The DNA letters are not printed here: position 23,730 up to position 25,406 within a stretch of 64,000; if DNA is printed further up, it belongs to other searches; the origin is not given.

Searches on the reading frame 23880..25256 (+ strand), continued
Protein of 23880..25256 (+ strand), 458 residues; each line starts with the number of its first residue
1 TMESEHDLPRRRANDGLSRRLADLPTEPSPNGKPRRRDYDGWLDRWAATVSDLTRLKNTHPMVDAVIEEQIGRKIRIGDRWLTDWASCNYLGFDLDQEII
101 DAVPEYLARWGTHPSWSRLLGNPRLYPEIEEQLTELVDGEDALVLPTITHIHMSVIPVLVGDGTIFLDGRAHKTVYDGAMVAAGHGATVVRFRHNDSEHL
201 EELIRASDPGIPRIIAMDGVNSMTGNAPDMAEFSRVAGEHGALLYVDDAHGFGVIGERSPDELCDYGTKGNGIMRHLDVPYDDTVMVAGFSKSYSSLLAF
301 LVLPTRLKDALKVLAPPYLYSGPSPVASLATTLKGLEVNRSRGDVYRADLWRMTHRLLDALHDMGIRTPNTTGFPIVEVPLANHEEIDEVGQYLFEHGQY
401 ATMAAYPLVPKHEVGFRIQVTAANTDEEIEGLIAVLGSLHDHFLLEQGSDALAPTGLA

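Call 59: list_cluster_members(proteins=[P0001, P0006, P0038, P0043, P0082, P0110, P0036, P0017])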
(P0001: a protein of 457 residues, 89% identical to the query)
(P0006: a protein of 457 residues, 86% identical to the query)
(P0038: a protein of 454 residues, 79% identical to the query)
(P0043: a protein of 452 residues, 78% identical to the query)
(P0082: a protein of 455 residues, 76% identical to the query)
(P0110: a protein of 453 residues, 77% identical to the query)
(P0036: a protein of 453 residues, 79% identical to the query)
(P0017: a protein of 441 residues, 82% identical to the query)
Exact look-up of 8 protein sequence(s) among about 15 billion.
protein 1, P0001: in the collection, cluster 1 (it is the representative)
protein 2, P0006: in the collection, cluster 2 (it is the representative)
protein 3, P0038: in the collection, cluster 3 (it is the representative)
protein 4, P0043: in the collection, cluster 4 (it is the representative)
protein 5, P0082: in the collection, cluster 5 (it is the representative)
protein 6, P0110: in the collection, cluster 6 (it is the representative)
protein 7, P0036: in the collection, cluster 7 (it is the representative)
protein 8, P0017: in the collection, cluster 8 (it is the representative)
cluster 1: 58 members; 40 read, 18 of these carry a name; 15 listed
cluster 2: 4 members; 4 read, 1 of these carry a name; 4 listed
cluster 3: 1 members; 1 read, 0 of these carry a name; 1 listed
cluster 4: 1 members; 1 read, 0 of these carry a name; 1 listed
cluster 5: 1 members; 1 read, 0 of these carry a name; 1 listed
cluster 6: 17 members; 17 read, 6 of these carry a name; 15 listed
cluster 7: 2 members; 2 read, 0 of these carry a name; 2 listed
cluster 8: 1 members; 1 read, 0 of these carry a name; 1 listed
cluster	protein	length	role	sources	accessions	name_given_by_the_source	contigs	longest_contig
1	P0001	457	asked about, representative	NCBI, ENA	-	-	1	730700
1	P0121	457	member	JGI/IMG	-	8-amino-7-oxononanoate synthase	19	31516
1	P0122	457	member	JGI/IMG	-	8-amino-7-oxononanoate synthase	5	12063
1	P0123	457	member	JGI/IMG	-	8-amino-7-oxononanoate synthase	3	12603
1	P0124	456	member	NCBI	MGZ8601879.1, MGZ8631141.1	MAG: aminotransferase class I/II-fold pyridoxal phosphate-dependent enzyme ...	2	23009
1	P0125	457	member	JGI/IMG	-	8-amino-7-oxononanoate synthase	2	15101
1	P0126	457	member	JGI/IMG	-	8-amino-7-oxononanoate synthase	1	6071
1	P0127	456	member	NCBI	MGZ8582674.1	MAG: aminotransferase class I/II-fold pyridoxal phosphate-dependent enzyme ...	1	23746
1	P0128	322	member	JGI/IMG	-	8-amino-7-oxononanoate synthase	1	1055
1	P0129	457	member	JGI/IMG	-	8-amino-7-oxononanoate synthase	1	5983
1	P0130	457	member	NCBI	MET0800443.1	MAG: pyridoxal phosphate-dependent aminotransferase family protein [Actinomycetota ...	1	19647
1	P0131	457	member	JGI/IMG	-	8-amino-7-oxononanoate synthase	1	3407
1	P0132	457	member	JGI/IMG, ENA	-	8-amino-7-oxononanoate synthase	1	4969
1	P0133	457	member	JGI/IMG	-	8-amino-7-oxononanoate synthase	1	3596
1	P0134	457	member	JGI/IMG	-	8-amino-7-oxononanoate synthase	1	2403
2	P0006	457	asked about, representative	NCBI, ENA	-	-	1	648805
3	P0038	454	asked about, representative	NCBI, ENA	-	-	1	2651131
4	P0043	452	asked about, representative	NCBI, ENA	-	-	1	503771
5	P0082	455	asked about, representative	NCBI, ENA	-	-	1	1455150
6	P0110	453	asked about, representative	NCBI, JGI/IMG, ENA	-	8-amino-7-oxononanoate synthase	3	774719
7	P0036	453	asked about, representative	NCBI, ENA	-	-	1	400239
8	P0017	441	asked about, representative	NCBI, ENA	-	-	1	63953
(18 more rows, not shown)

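Call 70: search_protein_representatives(protein=window:23883-25253:+)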
Query: 457 residues. Proteins with E-value up to 0.001 (for the whole library): 10007; up to 1e-10: 5093; up to 1e-30: 348. The best 150 are listed.
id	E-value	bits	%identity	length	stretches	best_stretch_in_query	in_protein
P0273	6.2e-175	598.8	66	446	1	43-441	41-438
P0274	1.4e-149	515.3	58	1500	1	48-443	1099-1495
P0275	2.7e-121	422.0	64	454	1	27-326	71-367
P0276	1.6e-120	419.4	48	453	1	54-439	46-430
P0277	2.4e-119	415.6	61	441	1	62-358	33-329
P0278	2.0e-117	409.3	68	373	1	61-331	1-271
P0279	7.8e-112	390.8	48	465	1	27-443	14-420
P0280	2.4e-111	389.2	64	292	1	40-323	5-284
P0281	2.6e-106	372.6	45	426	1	50-442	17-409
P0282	4.3e-105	368.6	68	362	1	72-352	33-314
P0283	8.6e-99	347.8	45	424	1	59-436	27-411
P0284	7.5e-97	341.4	66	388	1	33-262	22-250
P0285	3.7e-94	332.5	43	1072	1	55-435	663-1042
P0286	7.8e-94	331.5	44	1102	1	59-439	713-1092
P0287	1.3e-93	330.7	41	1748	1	46-440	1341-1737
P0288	1.1e-92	327.7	40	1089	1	50-438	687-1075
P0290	3.9e-92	325.9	46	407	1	57-444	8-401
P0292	3.2e-90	319.5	41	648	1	46-437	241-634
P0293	2.0e-89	316.9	41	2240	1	58-435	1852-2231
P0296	4.1e-88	312.6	41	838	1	63-446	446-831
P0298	4.4e-88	312.5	43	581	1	65-440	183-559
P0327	8.0e-81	288.6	47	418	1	50-445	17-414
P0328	1.2e-80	288.0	37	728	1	57-440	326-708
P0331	7.7e-80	285.3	39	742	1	58-436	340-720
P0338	3.4e-78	279.9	42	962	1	54-411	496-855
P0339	3.8e-78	279.7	42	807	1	58-381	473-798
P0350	5.0e-75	269.4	36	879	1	68-440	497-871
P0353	5.2e-74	266.1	51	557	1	191-439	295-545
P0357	6.5e-73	262.5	66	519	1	74-262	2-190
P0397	2.8e-60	220.8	57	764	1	209-391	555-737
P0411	8.2e-56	206.1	52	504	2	48-216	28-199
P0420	3.0e-53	197.6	54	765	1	216-429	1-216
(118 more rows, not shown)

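Call 72: search_protein_families(library=pfam, proteins=[P0274, P0285, P0286, P0287, P0293, P0292, P0296, P0298], max_evalue=0.00001)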
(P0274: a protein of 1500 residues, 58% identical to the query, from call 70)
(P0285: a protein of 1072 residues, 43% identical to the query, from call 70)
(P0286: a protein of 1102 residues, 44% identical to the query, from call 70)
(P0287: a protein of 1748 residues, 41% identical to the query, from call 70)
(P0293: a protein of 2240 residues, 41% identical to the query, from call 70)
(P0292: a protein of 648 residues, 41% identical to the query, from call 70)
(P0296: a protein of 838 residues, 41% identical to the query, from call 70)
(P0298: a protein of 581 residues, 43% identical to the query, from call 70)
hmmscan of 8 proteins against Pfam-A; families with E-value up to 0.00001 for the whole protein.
P0274 (1500 aa): 6 families
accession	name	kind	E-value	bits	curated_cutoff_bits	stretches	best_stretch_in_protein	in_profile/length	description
PF00563.25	EAL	-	2e-76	256.9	31.3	1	787-1023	3-236/236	EAL domain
PF00990.26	GGDEF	-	2.6e-44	151.3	23.8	1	610-765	1-160/161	Diguanylate cyclase, GGDEF domain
PF00155.27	Aminotran_1_2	-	2.9e-24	86.4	19.7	1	1170-1485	38-359/361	Aminotransferase class I and II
PF08448.16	PAS_4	-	2.4e-09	37.8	23.1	1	494-601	2-110/110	PAS fold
PF13426.13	PAS_9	-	1.2e-07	32.4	27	1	498-598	2-103/103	PAS domain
PF00989.32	PAS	-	2.6e-07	31.1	22.6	1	488-596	2-113/113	PAS fold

P0285 (1072 aa): 4 families
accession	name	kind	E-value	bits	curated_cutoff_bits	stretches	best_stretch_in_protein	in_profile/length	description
PF00501.34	AMP-binding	-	5e-40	137.9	29.9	1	27-400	22-384/384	AMP-binding enzyme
PF00155.27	Aminotran_1_2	-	5.6e-30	105.2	19.7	1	690-1042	4-361/361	Aminotransferase class I and II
PF00550.31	PP-binding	-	2.8e-07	31.1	20.8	1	593-641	18-65/67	Phosphopantetheine attachment site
PF00266.25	Aminotran_5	-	1.2e-06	28.2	21.5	0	735-860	47-181/371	Aminotransferase class-V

P0286 (1102 aa): 2 families
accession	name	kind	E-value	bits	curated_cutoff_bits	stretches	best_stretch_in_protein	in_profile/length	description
PF00501.34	AMP-binding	-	2.2e-37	129.2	29.9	1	61-446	18-384/384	AMP-binding enzyme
PF00155.27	Aminotran_1_2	-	1.9e-29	103.5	19.7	1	739-1088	7-361/361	Aminotransferase class I and II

P0287 (1748 aa): 11 families
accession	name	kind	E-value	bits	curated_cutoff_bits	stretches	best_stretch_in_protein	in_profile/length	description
PF00109.32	ketoacyl-synt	-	4.9e-89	298.7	20.8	1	8-249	2-252/252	Beta-ketoacyl synthase, N-terminal domain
PF00698.26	Acyl_transf_1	-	3.9e-61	207.7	32.7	1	544-864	2-317/319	Acyl transferase domain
PF02801.28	Ketoacyl-synt_C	-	5.9e-44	149.3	20.8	1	257-372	1-118/119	Beta-ketoacyl synthase, C-terminal domain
PF00155.27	Aminotran_1_2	-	9.1e-31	107.8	19.7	1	1416-1732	39-361/361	Aminotransferase class I and II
PF14765.12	PS-DH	-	6.8e-21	75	23.7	1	1045-1208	5-161/166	Polyketide synthase dehydratase N-terminal domain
PF22621.2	CurL-like_PKS_C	-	4.3e-19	68.7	27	1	455-518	1-64/64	CurL-like, PKS C-terminal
PF22336.2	RhiE-like_linker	-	3.2e-14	53.1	27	1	458-525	1-67/67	RhiE-like, KS-MAT linker domain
PF16197.11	KAsynt_C_assoc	-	1.6e-12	48.2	33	1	377-503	6-107/111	Ketoacyl-synthetase C-terminal extension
PF00550.31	PP-binding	-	1.8e-10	41.4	20.8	1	1255-1320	3-66/67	Phosphopantetheine attachment site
PF21089.3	PKS_DH_N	-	9.5e-08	32.4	27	1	923-1014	13-102/103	Polyketide synthase dehydratase domain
PF00266.25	Aminotran_5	-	4.3e-06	26.4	21.5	0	1420-1548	45-181/371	Aminotransferase class-V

P0293 (2240 aa): 12 families
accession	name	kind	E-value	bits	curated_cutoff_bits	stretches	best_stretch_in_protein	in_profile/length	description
PF23525.1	Methyltransf_36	-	2.9e-107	358.3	27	1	234-502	1-268/268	AprA MT2-like domain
PF00109.32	ketoacyl-synt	-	1.3e-95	320.2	20.8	1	832-1083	2-252/252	Beta-ketoacyl synthase, N-terminal domain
PF00698.26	Acyl_transf_1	-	1e-56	193.2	32.7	1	1363-1677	2-316/319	Acyl transferase domain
PF02801.28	Ketoacyl-synt_C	-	2.9e-39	134.2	20.8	1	1092-1207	2-118/119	Beta-ketoacyl synthase, C-terminal domain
PF00155.27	Aminotran_1_2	-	3.8e-30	105.7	19.7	1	1877-2231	5-361/361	Aminotransferase class I and II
PF23589.2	WH_AprA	-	3.4e-28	98.4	27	1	131-220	1-93/94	AprA winged helix domain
PF23526.1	AprA_N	-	4e-26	91.4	27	1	1-67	1-67/67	AprA N-terminal domain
PF22621.2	CurL-like_PKS_C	-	8.8e-25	86.9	27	1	1273-1336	1-64/64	CurL-like, PKS C-terminal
PF00550.31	PP-binding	-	8.2e-19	68.1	20.8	2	745-789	23-67/67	Phosphopantetheine attachment site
PF16197.11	KAsynt_C_assoc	-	9.2e-16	58.7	33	1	1212-1321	3-107/111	Ketoacyl-synthetase C-terminal extension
PF22336.2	RhiE-like_linker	-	1.2e-13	51.3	27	1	1277-1342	2-66/67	RhiE-like, KS-MAT linker domain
PF00266.25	Aminotran_5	-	2.6e-06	27.1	21.5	0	1917-2047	43-181/371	Aminotransferase class-V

P0292 (648 aa): 2 families
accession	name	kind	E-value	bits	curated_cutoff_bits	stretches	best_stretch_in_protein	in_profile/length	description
PF00155.27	Aminotran_1_2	-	8.2e-32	111.2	19.7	1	278-632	5-361/361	Aminotransferase class I and II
PF00550.31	PP-binding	-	1e-13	51.8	20.8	1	139-202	3-66/67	Phosphopantetheine attachment site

P0296 (838 aa): 5 families
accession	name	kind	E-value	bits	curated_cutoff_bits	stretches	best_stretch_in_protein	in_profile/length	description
PF00501.34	AMP-binding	-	8.6e-39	133.9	29.9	1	2-168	203-384/384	AMP-binding enzyme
PF00155.27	Aminotran_1_2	-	5e-27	95.5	19.7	1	471-820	10-361/361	Aminotransferase class I and II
PF13193.12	AMP-binding_C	-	1.5e-20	74.3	24.5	1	219-293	2-76/76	AMP-binding enzyme C-terminal domain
PF00550.31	PP-binding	-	2e-09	38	20.8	1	338-401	2-65/67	Phosphopantetheine attachment site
PF00266.25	Aminotran_5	-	1e-05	25.2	21.5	0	504-636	41-181/371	Aminotransferase class-V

P0298 (581 aa): 2 families
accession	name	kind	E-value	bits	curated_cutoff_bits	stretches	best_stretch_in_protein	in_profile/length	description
PF00155.27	Aminotran_1_2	-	3.6e-30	105.8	19.7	1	199-554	3-361/361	Aminotransferase class I and II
PF00550.31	PP-binding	-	2e-07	31.6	20.8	1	91-146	10-63/67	Phosphopantetheine attachment site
